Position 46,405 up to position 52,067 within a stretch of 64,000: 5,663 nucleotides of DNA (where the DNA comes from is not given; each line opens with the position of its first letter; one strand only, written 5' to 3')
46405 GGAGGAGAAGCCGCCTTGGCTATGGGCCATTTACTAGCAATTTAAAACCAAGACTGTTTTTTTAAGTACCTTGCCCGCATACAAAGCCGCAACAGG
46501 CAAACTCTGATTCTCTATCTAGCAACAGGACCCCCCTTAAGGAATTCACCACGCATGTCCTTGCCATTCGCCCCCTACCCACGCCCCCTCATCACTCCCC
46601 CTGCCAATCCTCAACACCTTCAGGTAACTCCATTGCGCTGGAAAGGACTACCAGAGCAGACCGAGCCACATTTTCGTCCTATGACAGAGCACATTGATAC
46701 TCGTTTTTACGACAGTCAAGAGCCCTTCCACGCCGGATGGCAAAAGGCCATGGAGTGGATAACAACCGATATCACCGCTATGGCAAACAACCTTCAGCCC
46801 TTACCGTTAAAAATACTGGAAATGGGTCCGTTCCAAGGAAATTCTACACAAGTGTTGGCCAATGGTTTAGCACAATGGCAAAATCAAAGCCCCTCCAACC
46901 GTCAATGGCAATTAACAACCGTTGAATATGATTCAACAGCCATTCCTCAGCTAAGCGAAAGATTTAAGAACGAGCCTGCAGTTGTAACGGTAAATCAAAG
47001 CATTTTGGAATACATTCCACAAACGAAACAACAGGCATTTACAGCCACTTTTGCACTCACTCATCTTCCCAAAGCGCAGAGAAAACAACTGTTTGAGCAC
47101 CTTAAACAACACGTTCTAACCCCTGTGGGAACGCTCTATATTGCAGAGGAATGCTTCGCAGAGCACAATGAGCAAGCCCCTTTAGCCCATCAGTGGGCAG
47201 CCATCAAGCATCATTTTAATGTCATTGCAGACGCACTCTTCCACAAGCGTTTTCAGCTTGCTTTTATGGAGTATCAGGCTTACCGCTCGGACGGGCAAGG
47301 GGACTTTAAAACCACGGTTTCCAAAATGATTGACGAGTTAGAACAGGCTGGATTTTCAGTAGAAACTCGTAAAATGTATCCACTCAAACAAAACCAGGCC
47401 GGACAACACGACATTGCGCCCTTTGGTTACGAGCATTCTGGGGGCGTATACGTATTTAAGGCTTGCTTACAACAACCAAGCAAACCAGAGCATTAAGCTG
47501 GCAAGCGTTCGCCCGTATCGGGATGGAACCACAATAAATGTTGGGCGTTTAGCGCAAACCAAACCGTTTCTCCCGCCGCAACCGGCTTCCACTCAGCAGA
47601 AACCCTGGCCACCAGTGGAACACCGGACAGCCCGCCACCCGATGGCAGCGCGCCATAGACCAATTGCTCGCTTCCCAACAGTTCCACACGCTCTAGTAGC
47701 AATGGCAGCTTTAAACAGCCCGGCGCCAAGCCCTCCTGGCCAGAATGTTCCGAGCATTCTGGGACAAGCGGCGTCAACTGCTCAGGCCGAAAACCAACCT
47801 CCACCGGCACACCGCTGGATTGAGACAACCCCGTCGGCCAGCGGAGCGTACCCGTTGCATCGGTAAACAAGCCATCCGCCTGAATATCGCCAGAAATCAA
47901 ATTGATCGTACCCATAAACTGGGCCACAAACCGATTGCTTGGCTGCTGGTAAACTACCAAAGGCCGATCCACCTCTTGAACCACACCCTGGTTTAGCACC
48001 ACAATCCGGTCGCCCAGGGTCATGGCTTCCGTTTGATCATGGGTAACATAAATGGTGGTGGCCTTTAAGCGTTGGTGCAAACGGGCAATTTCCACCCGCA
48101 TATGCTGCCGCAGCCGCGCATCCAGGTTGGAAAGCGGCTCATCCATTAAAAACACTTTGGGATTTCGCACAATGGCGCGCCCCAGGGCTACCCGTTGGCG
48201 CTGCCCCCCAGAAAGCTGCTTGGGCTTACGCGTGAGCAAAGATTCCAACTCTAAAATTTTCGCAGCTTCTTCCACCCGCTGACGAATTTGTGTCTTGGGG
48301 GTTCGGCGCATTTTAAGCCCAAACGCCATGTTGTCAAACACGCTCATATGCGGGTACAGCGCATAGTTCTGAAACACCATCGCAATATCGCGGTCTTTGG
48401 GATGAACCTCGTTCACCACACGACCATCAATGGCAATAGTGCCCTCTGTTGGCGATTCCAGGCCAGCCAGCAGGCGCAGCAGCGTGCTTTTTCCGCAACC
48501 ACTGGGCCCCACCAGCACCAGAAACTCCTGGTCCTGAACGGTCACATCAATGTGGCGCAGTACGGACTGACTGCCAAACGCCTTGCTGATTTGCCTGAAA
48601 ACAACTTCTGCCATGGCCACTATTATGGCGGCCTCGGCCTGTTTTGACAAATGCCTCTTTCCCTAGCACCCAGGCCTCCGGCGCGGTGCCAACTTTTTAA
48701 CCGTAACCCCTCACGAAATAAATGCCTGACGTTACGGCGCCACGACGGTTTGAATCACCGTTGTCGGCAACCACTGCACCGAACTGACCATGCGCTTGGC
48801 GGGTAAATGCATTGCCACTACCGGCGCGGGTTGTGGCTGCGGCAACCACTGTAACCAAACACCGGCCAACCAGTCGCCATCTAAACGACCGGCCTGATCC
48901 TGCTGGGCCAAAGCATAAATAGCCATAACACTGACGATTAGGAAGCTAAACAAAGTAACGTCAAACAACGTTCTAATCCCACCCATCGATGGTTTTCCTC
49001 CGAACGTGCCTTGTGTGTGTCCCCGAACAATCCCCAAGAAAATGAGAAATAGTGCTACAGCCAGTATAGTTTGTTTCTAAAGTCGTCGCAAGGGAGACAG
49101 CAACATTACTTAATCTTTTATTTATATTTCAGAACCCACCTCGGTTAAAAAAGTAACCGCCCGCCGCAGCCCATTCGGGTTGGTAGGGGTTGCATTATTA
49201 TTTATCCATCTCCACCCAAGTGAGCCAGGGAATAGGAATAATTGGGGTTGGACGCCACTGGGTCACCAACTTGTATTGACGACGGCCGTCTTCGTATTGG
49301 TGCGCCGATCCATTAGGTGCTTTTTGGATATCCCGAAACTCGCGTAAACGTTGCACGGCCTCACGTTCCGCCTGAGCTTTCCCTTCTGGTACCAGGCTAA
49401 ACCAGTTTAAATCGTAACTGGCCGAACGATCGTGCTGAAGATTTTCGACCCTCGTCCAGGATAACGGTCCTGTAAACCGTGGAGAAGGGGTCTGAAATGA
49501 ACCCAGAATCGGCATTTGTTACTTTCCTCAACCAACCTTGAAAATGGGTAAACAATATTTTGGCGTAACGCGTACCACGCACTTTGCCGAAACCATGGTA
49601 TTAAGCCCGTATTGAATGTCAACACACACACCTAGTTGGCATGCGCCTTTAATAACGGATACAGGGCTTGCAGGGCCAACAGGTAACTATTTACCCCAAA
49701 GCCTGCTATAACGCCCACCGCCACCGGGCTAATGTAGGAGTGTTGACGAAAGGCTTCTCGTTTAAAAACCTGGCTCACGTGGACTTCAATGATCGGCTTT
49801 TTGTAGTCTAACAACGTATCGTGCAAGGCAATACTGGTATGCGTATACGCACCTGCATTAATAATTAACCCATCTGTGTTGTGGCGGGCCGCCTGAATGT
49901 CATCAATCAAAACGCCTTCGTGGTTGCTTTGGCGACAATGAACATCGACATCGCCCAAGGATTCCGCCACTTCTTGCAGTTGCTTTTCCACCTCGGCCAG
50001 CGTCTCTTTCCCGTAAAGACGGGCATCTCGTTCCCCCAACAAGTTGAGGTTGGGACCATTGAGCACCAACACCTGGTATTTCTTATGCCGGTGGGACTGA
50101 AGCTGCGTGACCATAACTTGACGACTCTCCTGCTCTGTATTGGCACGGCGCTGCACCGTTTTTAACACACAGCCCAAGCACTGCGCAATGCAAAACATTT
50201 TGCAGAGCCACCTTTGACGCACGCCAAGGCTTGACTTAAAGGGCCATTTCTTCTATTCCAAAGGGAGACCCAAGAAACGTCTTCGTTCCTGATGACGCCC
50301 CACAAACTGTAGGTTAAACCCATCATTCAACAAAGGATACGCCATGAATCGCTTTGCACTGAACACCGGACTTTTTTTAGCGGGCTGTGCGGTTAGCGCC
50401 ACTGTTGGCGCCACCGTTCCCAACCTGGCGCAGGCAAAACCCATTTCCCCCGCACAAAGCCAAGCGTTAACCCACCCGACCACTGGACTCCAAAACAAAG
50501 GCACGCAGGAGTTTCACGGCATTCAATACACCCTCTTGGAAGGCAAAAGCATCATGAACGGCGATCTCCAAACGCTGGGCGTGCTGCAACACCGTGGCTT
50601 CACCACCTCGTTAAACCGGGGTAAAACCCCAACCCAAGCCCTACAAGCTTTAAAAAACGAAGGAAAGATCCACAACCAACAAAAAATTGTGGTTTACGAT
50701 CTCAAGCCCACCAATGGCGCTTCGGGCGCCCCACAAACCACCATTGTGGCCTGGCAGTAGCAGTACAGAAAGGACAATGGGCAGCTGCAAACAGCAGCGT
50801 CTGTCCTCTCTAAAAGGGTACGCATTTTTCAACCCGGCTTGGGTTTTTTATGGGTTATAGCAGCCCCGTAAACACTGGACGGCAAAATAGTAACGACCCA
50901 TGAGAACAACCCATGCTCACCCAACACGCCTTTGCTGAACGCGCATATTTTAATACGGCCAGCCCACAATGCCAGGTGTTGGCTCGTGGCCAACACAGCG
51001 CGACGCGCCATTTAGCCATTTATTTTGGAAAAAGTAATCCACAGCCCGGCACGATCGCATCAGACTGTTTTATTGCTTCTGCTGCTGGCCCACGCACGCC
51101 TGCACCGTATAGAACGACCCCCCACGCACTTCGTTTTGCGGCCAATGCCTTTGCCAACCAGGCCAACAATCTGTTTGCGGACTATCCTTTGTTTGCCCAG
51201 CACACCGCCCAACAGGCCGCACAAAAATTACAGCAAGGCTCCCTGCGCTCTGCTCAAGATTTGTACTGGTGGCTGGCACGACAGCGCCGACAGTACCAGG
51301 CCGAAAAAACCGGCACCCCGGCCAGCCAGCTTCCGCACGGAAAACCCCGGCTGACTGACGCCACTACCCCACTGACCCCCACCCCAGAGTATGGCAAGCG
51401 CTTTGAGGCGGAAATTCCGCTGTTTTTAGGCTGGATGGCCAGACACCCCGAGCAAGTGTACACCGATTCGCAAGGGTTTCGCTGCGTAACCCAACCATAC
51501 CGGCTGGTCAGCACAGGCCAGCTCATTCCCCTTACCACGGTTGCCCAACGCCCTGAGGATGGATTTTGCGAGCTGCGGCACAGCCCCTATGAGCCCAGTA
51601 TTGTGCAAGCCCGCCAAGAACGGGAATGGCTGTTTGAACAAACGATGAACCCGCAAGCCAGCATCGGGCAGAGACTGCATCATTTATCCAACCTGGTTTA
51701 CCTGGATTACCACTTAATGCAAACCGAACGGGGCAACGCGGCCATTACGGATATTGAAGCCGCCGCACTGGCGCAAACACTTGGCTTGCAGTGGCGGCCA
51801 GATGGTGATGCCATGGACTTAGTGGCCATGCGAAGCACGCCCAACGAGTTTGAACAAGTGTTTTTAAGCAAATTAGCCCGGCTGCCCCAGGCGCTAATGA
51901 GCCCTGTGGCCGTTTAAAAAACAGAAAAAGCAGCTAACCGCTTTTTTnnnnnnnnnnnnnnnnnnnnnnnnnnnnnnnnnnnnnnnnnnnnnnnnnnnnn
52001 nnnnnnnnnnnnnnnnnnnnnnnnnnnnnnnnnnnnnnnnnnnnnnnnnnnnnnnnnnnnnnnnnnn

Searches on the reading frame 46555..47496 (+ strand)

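Call 7: search_protein_families(library=pfam, proteins=[window:46555-47496:+])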
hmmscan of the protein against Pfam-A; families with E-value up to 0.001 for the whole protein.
window:46555-47496:+ (313 aa): 0 families

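Call 12: search_protein_families(library=ncbifam, proteins=[window:46555-47496:+], max_evalue=0.01)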
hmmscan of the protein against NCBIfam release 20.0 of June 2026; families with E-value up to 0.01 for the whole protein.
window:46555-47496:+ (313 aa): 2 families
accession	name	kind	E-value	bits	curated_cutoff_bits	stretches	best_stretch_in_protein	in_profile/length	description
NF043040.1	corrin_prot_MT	hypoth_equivalog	0.0015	18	180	0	150-205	101-156/216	corrinoid protein-associated methyltransferase CpaM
NF000499.2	Erm23S_rRNA_broad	equivalog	0.0082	15.6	212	0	86-156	26-85/244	23S ribosomal RNA methyltransferase Erm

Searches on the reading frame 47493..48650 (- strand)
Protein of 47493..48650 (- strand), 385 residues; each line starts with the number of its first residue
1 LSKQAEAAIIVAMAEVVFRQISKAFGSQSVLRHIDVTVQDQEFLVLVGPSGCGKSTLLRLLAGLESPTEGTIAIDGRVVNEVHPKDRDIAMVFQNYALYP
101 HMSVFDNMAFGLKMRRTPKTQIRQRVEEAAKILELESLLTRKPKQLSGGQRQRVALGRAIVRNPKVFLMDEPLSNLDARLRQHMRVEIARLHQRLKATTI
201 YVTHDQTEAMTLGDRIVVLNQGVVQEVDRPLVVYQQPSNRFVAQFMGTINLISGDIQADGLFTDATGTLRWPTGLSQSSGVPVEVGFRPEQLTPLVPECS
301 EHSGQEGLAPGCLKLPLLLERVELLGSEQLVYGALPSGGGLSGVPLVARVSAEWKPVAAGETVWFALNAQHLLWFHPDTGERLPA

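Call 27: search_protein_families(library=pfam, proteins=[window:47493-48650:-], max_evalue=0.01)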
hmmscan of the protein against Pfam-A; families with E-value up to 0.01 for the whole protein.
window:47493-48650:- (385 aa): 15 families
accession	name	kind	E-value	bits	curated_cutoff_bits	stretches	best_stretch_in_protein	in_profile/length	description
PF00005.33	ABC_tran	-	1.5e-36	126.5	25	1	31-173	1-136/137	ABC transporter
PF13304.12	AAA_21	-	2e-07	31.9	27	1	43-64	1-22/304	AAA domain, putative AbiEii toxin, Type IV TA system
PF20703.3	nSTAND1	-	6.5e-05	23.2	27.1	1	25-94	17-86/379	Novel STAND NTPase 1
PF02463.25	SMC_N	-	8.8e-05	22.5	40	1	40-210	23-205/220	RecF/RecN/SMC N terminal domain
PF03215.21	Rad17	-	0.00014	22.3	23.8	1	38-108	42-112/186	Rad17 P-loop domain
PF13401.12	AAA_22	-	0.00015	22.5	27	1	40-66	4-30/130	AAA domain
PF03193.22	RsgA_GTPase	-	0.00038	20.8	30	1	29-64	95-129/174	RsgA GTPase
PF08402.16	TOBE_2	-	0.00061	20.3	21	1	287-375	3-76/76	TOBE domain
PF13191.12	AAA_16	-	0.00066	20.7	32.6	1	34-76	16-58/167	AAA ATPase domain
PF05272.17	VapE-like_dom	-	0.0015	18.4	25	1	16-63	26-73/217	Virulence-associated protein E-like domain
PF01078.27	Mg_chelatase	-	0.0017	18.2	20.3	1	24-104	5-85/207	Magnesium chelatase, subunit ChlI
PF13521.12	AAA_28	-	0.002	18.8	27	1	45-64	3-22/164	AAA domain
PF17912.7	OB_MalK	-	0.0079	17.5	27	0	249-292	5-53/53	MalK OB fold domain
PF13555.12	AAA_29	-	0.008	16.3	27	0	36-58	17-39/61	P-loop containing region of AAA domain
PF20720.3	nSTAND3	-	0.0092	16.1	27.2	0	37-62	13-38/155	Novel STAND NTPase 3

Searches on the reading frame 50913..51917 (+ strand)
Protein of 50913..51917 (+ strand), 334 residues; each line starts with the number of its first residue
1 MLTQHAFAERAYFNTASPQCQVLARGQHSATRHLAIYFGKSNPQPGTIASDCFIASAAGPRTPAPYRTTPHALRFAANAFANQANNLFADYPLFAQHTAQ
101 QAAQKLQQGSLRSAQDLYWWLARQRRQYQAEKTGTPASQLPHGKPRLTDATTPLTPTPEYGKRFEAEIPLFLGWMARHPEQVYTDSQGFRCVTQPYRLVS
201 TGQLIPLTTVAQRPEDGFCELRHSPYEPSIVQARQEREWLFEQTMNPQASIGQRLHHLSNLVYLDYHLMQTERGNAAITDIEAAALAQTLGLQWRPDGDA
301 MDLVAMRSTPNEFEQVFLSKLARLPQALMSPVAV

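Call 28: search_protein_families(library=pfam, proteins=[window:50913-51917:+], max_evalue=0.01)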
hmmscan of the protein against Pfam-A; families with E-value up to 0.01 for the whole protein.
window:50913-51917:+ (334 aa): 1 family
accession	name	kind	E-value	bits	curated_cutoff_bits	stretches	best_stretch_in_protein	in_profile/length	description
PF05394.16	AvrB_AvrC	-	0.00042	20.1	23.2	1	233-314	233-316/326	Avirulence protein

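Call 61: search_protein_families(library=padloc, proteins=[window:50913-51917:+], max_evalue=0.01)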
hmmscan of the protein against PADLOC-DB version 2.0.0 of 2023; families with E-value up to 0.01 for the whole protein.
window:50913-51917:+ (334 aa): 0 families
